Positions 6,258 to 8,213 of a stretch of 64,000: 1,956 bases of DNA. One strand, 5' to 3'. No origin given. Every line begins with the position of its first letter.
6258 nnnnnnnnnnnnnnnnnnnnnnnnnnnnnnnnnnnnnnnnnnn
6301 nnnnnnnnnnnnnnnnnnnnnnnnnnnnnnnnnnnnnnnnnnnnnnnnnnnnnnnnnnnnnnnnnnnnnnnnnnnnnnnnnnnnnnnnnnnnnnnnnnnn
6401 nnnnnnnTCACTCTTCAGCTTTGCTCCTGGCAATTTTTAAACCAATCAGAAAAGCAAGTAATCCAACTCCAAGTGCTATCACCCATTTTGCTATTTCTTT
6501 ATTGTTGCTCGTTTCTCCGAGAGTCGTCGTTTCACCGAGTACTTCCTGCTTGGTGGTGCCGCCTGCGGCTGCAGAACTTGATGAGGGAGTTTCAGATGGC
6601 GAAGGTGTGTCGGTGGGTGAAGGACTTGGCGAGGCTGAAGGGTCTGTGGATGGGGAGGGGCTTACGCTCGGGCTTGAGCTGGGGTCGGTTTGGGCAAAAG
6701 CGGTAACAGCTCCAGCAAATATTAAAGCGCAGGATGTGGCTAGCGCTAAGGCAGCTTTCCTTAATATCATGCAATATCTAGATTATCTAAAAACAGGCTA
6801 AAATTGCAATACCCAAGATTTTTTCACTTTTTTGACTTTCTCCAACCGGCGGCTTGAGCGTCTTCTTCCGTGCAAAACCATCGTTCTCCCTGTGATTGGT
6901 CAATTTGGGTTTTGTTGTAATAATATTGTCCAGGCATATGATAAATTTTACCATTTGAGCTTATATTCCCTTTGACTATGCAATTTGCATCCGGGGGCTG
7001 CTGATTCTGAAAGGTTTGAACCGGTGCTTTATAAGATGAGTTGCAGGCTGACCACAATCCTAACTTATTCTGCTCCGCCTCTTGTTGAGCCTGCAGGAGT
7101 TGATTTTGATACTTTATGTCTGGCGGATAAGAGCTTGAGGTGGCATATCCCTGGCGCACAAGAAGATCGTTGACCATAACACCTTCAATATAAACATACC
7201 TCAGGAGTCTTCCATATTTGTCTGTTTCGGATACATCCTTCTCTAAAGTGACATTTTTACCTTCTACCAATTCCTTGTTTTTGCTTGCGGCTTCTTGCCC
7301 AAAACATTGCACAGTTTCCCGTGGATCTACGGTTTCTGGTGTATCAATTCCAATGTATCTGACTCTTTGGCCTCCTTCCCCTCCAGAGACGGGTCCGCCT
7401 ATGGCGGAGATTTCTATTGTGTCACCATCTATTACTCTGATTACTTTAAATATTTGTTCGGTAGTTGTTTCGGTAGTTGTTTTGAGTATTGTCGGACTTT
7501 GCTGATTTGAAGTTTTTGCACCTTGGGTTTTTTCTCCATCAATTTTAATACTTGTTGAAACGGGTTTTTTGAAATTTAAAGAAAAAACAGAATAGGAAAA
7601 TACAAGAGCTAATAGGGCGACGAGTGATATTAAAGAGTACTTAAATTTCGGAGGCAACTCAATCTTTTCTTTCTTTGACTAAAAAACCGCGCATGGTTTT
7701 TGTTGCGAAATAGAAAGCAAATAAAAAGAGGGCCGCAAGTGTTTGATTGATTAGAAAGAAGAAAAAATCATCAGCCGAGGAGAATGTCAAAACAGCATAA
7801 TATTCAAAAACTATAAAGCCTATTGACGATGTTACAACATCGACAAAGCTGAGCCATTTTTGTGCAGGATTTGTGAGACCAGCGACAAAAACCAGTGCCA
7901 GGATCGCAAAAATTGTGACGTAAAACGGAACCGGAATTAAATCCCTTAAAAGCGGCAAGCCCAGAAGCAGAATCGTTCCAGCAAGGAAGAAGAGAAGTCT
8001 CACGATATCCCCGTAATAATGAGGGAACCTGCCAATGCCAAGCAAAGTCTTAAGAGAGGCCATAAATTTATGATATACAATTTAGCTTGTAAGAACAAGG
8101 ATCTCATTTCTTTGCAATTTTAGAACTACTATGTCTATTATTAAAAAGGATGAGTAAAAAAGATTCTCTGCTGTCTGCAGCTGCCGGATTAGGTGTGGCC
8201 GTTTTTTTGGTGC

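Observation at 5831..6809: Sortase with an adjacent, own-promoter substrate gene that carries LGET repeats instead of LPXTG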

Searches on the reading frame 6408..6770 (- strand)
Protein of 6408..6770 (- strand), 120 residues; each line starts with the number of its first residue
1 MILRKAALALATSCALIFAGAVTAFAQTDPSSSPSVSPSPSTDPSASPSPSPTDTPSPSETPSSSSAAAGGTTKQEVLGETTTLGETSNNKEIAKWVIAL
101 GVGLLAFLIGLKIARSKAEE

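Call 3: search_protein_families(library=pfam, proteins=[window:6408-6770:-], max_evalue=0.1)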
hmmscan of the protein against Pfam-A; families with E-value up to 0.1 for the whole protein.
window:6408-6770:- (120 aa): 0 families

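Call 4: search_protein_families(library=ncbifam, proteins=[window:6408-6770:-], max_evalue=0.1)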
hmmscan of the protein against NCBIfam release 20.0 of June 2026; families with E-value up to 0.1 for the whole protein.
window:6408-6770:- (120 aa): 5 families
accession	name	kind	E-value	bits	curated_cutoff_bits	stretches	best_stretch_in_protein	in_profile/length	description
NF037973.1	metallo_SslE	exception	0.0046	14.3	3000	1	28-89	48-108/1519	lipoprotein metalloprotease SslE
NF033186.1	internalin_K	exception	0.0055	15.2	1100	1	34-62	512-540/604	class 1 internalin InlK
NF033845.1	MSCRAMM_ClfB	exception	0.0069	14.4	999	1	23-68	539-584/871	MSCRAMM family adhesin clumping factor ClfB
NF033902.0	iso_D2_wall_anc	subfamily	0.014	14.2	95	1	3-53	8-66/540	SpaH/EbpB family LPXTG-anchored major pilin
NF049864.1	lipo_LppU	equivalog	0.031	14.2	135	1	13-95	8-88/199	LppU family putative lipoprotein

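Call 9: find_homologous_proteins(query=window:6408-6770:-, max_evalue=0.01)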
Query window:6408-6770:- (120 aa): 8 proteins with E <= 0.01 among 1086 candidates.
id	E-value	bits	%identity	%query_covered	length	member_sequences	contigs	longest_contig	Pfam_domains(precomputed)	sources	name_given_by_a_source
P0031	6.7e-64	230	98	100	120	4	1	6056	-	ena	-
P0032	1.0e-29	121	48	100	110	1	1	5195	-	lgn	-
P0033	1.9e-25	107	75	44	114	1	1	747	-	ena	-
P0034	5.3e-21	93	58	44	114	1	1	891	-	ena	-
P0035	1.9e-20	91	52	59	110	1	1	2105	-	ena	-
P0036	7.9e-20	89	56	43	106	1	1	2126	-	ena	-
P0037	1.5e-16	78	58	42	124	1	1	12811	PF27998.1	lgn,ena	-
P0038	6.2e-15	73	62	43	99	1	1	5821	-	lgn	-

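Call 11: search_protein_families(library=pfam, proteins=[P0037, P0031, P0033, P0036, P0038], max_evalue=10)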
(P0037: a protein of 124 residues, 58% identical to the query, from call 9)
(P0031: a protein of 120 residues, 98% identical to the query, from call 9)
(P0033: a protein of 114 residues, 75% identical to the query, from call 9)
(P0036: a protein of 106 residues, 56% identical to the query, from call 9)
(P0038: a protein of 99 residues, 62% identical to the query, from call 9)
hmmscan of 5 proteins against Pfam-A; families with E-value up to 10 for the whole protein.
P0037 (124 aa): 8 families
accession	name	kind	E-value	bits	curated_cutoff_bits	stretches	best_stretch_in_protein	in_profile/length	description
PF05887.16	Trypan_PARP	-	0.0043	17.5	100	1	27-74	55-101/134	Procyclic acidic repetitive protein (PARP)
PF06679.17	DUF1180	-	0.12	13.3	27.7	1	10-89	9-86/167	Membrane protein FAM174-like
PF15358.11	TSKS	-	0.15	11.4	27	1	34-76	21-62/395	Testis-specific serine kinase substrate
PF04625.18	DEC-1_N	-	0.37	10.2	29.2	1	17-64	104-152/403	DEC-1 protein, N-terminal region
PF06933.16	SSP160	-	0.67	8.6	25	1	15-64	272-321/758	Special lobe-specific silk protein SSP160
PF05616.18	Neisseria_TspB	-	1.4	7.8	20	1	32-74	355-400/517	Neisseria meningitidis TspB protein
PF15324.11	TALPID3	-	1.4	7.1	27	1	25-76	952-1004/1261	Hedgehog signalling target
PF18876.6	AFF4_CHD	-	1.9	8.3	24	1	18-70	135-183/264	AFF4, C-terminal homology domain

P0031 (120 aa): 2 families
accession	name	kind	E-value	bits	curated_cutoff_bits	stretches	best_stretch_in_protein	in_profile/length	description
PF04654.17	DUF599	-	0.11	12.3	27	1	4-33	61-90/211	Protein of unknown function, DUF599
PF05616.18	Neisseria_TspB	-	1.6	7.6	20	1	28-65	356-393/517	Neisseria meningitidis TspB protein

P0033 (114 aa): 0 families

P0036 (106 aa): 3 families
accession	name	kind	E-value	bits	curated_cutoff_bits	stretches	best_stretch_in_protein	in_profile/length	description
PF13786.12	DUF4179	-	0.096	13.6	30.1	1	77-101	4-28/94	Domain of unknown function (DUF4179)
PF24335.1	DUF7503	-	0.18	11.9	27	1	5-29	13-37/42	Family of unknown function (DUF7503)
PF19258.4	KxYKxGKxW_sig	-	6.7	7.2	23.6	0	6-28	16-38/41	KxYKxGKxW signal peptide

P0038 (99 aa): 1 family
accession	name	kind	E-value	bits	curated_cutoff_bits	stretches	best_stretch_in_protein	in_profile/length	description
PF21827.1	New_glue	-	4.6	7.5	31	1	3-67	2-66/94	New glue protein family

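Call 14: find_encoding_contigs(protein=P0037, flank=6000, max_places=4)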
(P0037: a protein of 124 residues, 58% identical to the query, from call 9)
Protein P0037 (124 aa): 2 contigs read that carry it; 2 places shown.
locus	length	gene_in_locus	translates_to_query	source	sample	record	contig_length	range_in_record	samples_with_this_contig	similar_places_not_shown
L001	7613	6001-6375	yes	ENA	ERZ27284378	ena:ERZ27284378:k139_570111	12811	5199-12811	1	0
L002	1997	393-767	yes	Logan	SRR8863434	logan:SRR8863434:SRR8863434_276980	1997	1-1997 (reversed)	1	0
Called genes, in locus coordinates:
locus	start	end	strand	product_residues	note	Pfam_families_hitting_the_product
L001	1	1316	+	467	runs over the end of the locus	PF00206:Lyase_1, PF10397:ADSL_C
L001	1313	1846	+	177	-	PF00731:AIRC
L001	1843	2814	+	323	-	PF01259:SAICAR_synt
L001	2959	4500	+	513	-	PF00117:GATase, PF07722:Peptidase_C26, PF02540:NAD_synthase (faint), PF00958:GMP_synt_C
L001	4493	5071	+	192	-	PF01725:Ham1p_like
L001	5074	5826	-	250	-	PF00565:SNase, PF05901:Excalibur (weak)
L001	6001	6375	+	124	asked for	PF27998:ArabinogalactanP (weak)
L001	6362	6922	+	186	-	PF04203:Sortase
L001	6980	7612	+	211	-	?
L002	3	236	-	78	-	?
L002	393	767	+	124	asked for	PF27998:ArabinogalactanP (weak)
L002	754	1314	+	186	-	PF04203:Sortase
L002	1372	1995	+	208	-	?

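Call 46: list_cluster_members(proteins=[window:6411-6770:-, P0031, P0035, P0062, P0049, P0072, P0001, P0027])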
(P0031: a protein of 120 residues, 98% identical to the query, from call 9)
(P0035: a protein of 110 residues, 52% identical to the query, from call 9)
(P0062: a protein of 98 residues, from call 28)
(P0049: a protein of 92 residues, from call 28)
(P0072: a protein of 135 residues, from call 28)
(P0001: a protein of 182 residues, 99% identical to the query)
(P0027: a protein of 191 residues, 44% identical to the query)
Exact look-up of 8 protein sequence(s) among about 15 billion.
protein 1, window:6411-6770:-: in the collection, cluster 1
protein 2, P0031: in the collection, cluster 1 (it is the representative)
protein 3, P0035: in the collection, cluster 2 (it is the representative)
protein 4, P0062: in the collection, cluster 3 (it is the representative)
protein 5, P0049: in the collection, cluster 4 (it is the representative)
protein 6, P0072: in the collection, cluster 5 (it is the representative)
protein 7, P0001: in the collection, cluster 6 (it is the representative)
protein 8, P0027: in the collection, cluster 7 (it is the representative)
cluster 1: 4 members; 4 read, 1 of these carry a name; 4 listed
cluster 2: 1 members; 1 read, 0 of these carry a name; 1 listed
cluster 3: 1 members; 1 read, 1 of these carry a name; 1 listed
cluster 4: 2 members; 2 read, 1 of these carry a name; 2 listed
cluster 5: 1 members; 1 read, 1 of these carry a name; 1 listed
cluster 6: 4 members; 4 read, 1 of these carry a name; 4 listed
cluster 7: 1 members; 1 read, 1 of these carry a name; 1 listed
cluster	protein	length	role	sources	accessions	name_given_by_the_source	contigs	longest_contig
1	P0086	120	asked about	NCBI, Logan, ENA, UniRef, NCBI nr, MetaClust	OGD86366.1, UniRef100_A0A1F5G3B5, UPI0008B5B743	hypothetical protein A2870_00615 [Candidatus Curtissbacteria bacterium ... | Gram-positive cocci surface proteins LPxTG domain-containing protein n=1 Tax=Candidatus ... | MAG: hypothetical protein A2870_00615 [Candidatus Curtissbacteria bacterium ...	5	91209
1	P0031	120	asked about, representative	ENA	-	-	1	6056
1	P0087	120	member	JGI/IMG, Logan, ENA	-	-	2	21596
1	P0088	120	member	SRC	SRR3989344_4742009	-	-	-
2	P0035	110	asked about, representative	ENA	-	-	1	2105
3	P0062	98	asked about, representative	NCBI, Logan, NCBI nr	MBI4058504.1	hypothetical protein HY408_01925 [Candidatus Gottesmanbacteria bacterium] | hypothetical protein [Candidatus Gottesmanbacteria bacterium]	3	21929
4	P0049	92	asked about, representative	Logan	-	-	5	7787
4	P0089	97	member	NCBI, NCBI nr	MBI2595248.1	hypothetical protein HYW46_00745 [Candidatus Daviesbacteria bacterium] | hypothetical protein [Candidatus Daviesbacteria bacterium]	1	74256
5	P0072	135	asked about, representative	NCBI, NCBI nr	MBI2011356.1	hypothetical protein HYS91_01175 [Candidatus Daviesbacteria bacterium] | hypothetical protein [Candidatus Daviesbacteria bacterium]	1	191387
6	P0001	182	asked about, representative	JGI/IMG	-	-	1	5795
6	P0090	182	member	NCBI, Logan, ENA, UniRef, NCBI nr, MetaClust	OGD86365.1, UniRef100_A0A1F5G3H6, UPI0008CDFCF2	hypothetical protein A2870_00610 [Candidatus Curtissbacteria bacterium ... | Sortase n=1 Tax=Candidatus Curtissbacteria bacterium RIFCSPHIGHO2_01_FULL_41_11 ... | MAG: hypothetical protein A2870_00610 [Candidatus Curtissbacteria bacterium ...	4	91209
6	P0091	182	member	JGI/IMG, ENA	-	-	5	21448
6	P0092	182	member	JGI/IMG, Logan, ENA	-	-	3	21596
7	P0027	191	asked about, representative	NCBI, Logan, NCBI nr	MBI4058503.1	sortase [Candidatus Gottesmanbacteria bacterium]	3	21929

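Call 55: predict_structure(alignment_id=A1)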
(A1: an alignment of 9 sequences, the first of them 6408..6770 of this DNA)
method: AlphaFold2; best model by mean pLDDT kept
length: 120 residues; sequences in the alignment: 9
mean_pLDDT: 59.9   pTM: 0.26
mean pLDDT of the five models: 59.9, 57.1, 56.5, 56.5, 56.5
residues with pLDDT >= 90: 8; 70-90: 25; 50-70: 40; < 50: 47
segments of 3 or more residues with pLDDT < 50: 27-29, 32-39, 44-76
pLDDT, mean of each block of 10 residues (from residue 1): 63 68 52 48 48 44 41 49 57 85 91 73
secondary structure, 60 per line:
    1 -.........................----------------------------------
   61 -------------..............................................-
elements in order: H2-26 H74-119

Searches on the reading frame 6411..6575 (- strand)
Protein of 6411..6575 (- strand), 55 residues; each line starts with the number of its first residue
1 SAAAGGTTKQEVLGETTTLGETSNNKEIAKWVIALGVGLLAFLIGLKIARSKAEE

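Call 28: search_protein_representatives(alignment_id=A3)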
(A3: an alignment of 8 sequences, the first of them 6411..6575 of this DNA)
Query: 8 sequences, 54 profile positions. Proteins with E-value up to 0.001 (for the whole library): 48; up to 1e-10: 9; up to 1e-30: 0. The best 48 are listed.
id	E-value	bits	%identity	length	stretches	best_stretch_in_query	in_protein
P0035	8.3e-24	99.2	-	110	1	2-53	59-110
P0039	4.8e-23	96.8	-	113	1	1-54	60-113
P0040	4.9e-19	84.0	-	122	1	1-53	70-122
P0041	4.3e-15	71.4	-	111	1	3-54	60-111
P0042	2.7e-13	65.6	-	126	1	6-54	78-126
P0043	3.1e-11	59.0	-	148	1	7-54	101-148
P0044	4.1e-11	58.6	-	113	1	8-54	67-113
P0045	5.3e-11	58.2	-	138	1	4-49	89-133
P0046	8.0e-11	57.7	-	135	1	2-50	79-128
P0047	1.5e-10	56.8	-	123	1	4-52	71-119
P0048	1.6e-10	56.7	-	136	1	8-54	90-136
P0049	3.0e-10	55.9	-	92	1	5-54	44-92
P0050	1.1e-09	54.0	-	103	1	6-53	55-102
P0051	1.2e-09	53.9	-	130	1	8-53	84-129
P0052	1.8e-09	53.3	-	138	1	5-50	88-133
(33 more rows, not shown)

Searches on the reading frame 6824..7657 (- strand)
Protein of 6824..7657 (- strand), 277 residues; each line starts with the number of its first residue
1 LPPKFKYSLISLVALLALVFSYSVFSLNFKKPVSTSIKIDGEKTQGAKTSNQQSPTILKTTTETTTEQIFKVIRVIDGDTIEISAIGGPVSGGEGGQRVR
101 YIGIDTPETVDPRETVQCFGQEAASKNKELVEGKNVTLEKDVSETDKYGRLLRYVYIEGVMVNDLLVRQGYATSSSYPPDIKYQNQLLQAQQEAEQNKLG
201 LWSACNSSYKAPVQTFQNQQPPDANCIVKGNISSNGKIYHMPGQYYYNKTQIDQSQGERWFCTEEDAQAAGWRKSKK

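Call 3: search_protein_families(library=pfam, proteins=[window:6824-7657:-], max_evalue=0.1)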
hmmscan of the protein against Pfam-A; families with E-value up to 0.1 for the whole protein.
window:6824-7657:- (277 aa): 1 family
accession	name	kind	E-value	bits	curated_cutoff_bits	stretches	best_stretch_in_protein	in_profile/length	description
PF00565.23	SNase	-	5.9e-28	97.9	21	1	98-203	1-106/107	Staphylococcal nuclease homologue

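Call 4: search_protein_families(library=ncbifam, proteins=[window:6824-7657:-], max_evalue=0.1)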
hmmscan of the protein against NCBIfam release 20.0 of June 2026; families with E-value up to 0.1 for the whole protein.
window:6824-7657:- (277 aa): 8 families
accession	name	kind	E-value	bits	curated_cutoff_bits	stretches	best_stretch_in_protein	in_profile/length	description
NF047694.1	TnucaseNucIStaph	equivalog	4.6e-35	120.7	250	1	61-203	38-175/175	thermonuclease NucI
NF047969.1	CaNuclEcnA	equivalog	3e-17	63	180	1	71-203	8-149/151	calcium-activated nuclease EcnA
NF051437.1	sunset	domain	2.8e-14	52.9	27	1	228-276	1-42/42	sunset domain-containing protein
NF051448.1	50S_L17_sunset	exception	3.8e-07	30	280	1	198-275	166-228/229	50S ribosomal protein L17, sunset domain variant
NF051450.1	50S_L20_sunset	exception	9.3e-06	26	375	1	201-273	144-208/219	50S ribosomal protein L20, sunset domain variant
NF051449.1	50S_L4_sunset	exception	2e-05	24.5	385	1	192-272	214-284/285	50S ribosomal protein L4, sunset domain variant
NF051433.1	ArfC_sunset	exception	0.0053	17.3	100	0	227-273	118-157/160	channel accessory protein ArfC, sunset domain variant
NF051451.1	30S_S2_sunset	exception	0.092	11.8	710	0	215-273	326-376/382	30S ribosomal protein S2, sunset domain variant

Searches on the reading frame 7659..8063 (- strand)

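Call 3: search_protein_families(library=pfam, proteins=[window:7659-8063:-], max_evalue=0.1)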
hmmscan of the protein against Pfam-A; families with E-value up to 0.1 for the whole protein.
window:7659-8063:- (134 aa): 1 family
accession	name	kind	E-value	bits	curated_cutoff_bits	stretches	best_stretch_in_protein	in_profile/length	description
PF10917.13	Fungus-induced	-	0.0079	16.9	24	1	47-68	4-24/50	Fungus-induced protein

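Call 4: search_protein_families(library=ncbifam, proteins=[window:7659-8063:-], max_evalue=0.1)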
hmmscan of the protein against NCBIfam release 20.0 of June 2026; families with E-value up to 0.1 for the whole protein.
window:7659-8063:- (134 aa): 0 families
